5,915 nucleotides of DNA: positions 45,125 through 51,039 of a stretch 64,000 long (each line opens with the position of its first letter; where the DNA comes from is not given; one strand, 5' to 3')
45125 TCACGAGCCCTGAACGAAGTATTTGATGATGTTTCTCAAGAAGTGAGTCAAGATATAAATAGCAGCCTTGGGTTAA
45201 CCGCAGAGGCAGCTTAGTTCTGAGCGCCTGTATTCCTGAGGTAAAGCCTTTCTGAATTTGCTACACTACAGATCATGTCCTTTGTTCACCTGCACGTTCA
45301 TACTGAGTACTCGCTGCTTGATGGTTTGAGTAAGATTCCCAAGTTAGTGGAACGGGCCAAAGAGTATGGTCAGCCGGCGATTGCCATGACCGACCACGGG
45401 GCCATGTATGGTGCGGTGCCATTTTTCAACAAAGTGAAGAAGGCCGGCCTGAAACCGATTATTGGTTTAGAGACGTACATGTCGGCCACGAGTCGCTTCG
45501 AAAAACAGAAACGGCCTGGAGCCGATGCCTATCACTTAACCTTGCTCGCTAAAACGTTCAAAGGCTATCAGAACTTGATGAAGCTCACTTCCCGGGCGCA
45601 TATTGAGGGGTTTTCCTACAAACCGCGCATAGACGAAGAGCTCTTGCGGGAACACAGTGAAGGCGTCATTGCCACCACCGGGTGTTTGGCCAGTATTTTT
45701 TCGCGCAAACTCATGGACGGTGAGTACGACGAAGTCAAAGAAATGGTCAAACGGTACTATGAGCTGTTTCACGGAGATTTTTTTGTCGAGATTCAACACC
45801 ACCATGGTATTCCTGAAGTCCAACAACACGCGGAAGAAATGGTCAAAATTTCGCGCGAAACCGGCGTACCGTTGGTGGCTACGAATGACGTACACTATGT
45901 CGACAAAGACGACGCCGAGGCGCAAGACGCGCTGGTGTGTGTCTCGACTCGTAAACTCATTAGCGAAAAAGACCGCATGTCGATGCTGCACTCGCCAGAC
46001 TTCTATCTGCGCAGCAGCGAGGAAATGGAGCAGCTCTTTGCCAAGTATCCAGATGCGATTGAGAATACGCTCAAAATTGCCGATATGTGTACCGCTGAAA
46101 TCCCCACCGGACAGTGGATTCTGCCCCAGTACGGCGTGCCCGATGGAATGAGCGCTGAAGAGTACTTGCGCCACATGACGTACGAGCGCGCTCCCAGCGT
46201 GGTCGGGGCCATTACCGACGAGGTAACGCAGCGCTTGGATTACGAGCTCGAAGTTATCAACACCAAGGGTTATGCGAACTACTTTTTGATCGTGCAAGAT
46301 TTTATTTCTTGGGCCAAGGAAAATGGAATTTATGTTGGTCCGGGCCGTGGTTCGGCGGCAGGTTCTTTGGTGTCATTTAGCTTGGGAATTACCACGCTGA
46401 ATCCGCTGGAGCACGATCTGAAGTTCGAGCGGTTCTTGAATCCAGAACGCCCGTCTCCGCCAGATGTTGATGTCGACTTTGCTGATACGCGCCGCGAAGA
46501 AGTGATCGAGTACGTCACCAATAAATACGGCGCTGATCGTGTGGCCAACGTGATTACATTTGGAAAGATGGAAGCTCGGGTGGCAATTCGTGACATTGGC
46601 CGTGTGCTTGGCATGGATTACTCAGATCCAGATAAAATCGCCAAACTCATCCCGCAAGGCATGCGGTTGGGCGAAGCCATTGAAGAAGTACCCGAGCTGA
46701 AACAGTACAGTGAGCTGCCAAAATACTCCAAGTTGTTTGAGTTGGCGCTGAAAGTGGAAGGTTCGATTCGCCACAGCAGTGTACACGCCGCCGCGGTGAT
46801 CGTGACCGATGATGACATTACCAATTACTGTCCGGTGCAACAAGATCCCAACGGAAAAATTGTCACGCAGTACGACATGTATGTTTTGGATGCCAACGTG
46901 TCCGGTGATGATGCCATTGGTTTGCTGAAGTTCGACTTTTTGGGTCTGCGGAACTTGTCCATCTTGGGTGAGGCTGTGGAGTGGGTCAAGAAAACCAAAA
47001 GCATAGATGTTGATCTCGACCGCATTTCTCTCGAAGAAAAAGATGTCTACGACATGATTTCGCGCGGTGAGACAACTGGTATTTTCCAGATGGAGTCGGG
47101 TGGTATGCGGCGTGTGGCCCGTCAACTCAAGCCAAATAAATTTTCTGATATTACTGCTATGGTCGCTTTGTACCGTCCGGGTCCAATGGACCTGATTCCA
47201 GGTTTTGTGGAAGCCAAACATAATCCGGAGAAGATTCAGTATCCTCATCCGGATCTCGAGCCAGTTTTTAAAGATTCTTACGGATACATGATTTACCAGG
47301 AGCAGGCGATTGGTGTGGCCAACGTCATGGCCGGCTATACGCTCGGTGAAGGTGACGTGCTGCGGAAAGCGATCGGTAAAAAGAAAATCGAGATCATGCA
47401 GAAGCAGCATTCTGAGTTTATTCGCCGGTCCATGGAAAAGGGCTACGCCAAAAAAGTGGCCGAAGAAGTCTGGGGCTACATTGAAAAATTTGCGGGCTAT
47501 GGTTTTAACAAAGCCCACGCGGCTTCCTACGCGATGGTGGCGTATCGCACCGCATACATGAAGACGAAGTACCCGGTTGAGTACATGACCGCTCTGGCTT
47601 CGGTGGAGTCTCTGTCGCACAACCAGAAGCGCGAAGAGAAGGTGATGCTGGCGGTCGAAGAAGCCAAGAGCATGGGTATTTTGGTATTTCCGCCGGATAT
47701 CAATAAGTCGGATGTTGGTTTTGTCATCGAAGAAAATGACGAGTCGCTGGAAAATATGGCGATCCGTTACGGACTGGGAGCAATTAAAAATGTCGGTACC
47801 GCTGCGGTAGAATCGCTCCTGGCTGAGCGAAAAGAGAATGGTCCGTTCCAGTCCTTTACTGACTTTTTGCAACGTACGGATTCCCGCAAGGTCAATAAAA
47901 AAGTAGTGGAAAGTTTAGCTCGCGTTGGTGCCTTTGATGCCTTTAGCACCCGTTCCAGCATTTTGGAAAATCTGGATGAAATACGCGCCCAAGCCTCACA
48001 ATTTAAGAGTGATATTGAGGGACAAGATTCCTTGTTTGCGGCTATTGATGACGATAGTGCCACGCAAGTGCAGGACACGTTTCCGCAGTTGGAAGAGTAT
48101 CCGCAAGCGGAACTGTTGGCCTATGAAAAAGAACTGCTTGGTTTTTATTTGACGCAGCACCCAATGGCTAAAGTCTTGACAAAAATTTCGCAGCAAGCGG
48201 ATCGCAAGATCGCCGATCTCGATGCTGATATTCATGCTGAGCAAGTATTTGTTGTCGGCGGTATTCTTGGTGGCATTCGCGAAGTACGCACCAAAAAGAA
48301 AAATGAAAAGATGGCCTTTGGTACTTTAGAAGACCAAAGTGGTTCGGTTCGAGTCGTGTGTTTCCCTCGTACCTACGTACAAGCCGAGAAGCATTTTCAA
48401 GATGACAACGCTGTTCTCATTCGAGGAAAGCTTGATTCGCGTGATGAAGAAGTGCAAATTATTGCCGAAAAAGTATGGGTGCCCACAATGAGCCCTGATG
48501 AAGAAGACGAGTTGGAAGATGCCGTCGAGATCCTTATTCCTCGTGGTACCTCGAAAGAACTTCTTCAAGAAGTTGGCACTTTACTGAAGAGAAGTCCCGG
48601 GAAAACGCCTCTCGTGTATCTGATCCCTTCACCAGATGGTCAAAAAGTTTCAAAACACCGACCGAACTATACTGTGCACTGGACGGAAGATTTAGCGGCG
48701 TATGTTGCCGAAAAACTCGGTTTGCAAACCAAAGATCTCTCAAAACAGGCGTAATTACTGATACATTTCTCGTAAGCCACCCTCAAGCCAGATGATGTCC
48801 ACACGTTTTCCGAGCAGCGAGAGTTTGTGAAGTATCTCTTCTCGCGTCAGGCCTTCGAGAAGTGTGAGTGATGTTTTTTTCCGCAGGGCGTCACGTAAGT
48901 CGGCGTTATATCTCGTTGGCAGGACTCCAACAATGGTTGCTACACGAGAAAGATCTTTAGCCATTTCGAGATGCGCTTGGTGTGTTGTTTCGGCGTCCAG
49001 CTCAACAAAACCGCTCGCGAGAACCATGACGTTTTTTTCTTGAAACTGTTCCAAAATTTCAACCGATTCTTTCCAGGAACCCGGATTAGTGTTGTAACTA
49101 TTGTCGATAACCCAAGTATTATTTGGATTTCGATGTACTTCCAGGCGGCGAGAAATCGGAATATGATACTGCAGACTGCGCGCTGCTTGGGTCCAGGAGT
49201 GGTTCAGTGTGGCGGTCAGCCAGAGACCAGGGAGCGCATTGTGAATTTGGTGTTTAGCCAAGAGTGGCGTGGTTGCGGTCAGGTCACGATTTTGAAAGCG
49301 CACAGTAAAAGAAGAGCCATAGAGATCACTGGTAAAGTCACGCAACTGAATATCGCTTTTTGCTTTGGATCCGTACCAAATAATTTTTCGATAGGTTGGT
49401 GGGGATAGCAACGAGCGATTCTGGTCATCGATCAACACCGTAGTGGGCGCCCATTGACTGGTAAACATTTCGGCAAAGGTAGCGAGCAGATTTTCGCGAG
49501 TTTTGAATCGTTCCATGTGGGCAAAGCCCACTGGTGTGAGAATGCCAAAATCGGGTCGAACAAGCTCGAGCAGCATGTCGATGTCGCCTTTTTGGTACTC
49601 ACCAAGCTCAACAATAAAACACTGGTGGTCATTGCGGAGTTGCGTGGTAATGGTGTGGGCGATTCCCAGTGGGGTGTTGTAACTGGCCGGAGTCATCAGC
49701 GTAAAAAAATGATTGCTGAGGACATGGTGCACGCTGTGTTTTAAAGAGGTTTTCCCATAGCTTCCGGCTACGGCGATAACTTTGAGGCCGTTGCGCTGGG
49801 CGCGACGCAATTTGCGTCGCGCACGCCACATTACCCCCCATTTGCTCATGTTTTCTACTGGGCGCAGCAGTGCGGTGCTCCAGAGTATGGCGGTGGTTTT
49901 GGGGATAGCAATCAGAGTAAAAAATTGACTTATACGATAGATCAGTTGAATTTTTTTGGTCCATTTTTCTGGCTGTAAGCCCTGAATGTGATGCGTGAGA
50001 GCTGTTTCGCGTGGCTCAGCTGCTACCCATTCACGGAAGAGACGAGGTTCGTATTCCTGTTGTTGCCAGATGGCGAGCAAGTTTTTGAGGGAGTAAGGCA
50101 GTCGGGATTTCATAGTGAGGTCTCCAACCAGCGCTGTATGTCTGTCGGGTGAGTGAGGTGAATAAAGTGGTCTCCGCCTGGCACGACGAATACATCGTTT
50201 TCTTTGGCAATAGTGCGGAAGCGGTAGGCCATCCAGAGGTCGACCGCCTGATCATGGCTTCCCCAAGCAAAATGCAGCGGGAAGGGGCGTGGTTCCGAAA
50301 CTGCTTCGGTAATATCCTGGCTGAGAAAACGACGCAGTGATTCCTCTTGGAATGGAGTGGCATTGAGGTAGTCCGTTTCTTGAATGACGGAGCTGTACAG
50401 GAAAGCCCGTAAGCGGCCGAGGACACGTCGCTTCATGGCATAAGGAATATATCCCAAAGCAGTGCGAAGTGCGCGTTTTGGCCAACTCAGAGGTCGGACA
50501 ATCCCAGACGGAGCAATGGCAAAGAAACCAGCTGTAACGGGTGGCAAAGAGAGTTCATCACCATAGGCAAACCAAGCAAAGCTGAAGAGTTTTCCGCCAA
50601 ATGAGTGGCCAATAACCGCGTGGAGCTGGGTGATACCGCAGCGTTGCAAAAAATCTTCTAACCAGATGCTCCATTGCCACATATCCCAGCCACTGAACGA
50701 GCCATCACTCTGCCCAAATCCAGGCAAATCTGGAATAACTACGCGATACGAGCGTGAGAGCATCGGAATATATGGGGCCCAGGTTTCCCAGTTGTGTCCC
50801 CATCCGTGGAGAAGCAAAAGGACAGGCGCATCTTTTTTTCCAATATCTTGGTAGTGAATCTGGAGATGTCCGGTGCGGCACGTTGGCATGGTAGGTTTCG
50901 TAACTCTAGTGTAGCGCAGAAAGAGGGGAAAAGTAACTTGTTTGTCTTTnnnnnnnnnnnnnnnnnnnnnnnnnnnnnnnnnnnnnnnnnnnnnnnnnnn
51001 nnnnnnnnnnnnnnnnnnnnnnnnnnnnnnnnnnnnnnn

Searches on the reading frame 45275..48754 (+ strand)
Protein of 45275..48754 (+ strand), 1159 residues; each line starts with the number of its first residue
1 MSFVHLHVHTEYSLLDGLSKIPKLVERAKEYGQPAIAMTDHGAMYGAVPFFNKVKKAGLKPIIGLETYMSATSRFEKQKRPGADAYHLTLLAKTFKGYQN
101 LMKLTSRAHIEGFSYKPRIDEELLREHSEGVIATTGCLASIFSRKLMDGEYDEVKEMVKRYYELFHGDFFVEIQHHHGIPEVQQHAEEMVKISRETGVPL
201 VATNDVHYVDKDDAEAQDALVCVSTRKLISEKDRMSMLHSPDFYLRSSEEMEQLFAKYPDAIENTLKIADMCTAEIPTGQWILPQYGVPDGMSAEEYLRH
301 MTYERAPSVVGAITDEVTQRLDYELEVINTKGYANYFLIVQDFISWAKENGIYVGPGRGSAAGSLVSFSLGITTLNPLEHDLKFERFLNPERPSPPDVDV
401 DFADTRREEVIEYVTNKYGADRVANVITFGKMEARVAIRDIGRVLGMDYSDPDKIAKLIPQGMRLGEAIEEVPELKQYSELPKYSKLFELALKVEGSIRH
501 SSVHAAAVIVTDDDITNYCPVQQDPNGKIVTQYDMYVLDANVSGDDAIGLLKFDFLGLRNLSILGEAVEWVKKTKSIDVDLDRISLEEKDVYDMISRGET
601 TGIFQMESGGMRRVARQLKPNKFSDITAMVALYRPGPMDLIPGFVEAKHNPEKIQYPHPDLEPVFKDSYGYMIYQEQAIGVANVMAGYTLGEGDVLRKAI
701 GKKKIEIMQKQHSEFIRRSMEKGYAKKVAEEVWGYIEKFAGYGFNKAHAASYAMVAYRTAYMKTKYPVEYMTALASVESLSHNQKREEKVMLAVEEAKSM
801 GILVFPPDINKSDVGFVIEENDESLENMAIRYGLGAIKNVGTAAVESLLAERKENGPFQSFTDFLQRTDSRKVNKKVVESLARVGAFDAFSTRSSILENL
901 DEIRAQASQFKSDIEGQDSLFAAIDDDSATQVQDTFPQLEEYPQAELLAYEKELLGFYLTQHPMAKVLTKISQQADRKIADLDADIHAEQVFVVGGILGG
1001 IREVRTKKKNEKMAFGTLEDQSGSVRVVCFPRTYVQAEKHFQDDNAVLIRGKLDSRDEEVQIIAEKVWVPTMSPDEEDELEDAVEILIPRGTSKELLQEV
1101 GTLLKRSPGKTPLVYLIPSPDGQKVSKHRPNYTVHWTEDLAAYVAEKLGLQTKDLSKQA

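Call 58: search_protein_families(library=pfam, proteins=[window:45275-48754:+], max_evalue=0.0001)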
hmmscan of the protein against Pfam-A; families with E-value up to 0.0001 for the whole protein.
window:45275-48754:+ (1159 aa): 5 families
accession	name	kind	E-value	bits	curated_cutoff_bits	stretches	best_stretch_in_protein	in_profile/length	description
PF07733.18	DNA_pol3_alpha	-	1.8e-92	310.1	23.9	1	296-557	1-260/260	Bacterial DNA polymerase III alpha NTPase domain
PF17657.6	DNA_pol3_finger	-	1.1e-56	191.1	22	1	560-722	1-165/166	Bacterial DNA polymerase III alpha subunit finger domain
PF02811.25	PHP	-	2.3e-54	184.6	26.4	1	5-176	1-164/164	PHP domain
PF14579.12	HHH_6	-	1.3e-29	102.6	25.6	1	801-893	1-87/90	Helix-hairpin-helix motif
PF01336.31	tRNA_anti-codon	-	1.4e-12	47.8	27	1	1003-1068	6-73/75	OB-fold nucleic acid binding domain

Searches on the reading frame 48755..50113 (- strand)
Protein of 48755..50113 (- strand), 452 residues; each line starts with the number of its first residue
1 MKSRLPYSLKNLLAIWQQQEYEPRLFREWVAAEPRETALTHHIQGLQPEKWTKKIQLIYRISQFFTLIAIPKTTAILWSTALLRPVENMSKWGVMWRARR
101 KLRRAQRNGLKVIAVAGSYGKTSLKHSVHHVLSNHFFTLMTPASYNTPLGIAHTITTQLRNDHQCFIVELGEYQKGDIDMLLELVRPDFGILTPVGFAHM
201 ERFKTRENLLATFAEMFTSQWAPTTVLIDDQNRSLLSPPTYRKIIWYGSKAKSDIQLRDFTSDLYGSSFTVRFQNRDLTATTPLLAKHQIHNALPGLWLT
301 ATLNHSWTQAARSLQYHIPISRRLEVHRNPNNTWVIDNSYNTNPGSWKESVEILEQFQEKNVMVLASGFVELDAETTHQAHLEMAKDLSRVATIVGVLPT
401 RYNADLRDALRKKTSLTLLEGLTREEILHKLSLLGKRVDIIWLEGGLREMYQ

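Call 58: search_protein_families(library=pfam, proteins=[window:48755-50113:-], max_evalue=0.0001)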
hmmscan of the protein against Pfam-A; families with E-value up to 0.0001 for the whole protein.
window:48755-50113:- (452 aa): 2 families
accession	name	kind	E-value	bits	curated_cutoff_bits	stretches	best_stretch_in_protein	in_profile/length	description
PF08245.18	Mur_ligase_M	-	1.2e-28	100.8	24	1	115-294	1-194/200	Mur ligase middle domain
PF02875.26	Mur_ligase_C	-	6e-07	30.8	28.4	1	322-432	1-113/127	Mur ligase, glutamate ligase domain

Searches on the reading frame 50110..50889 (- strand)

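Call 58: search_protein_families(library=pfam, proteins=[window:50110-50889:-], max_evalue=0.0001)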
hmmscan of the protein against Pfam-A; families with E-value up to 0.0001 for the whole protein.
window:50110-50889:- (259 aa): 3 families
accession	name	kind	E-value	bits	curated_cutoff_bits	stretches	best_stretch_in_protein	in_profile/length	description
PF00561.26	Abhydrolase_1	-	2.4e-21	77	25.8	1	22-101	1-82/245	alpha/beta hydrolase fold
PF12697.13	Abhydrolase_6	-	1.2e-18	69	26.3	1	24-249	1-212/217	Alpha/beta hydrolase family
PF12146.15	Hydrolase_4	-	8.2e-05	22.4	27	0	23-154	6-136/239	Serine aminopeptidase, S33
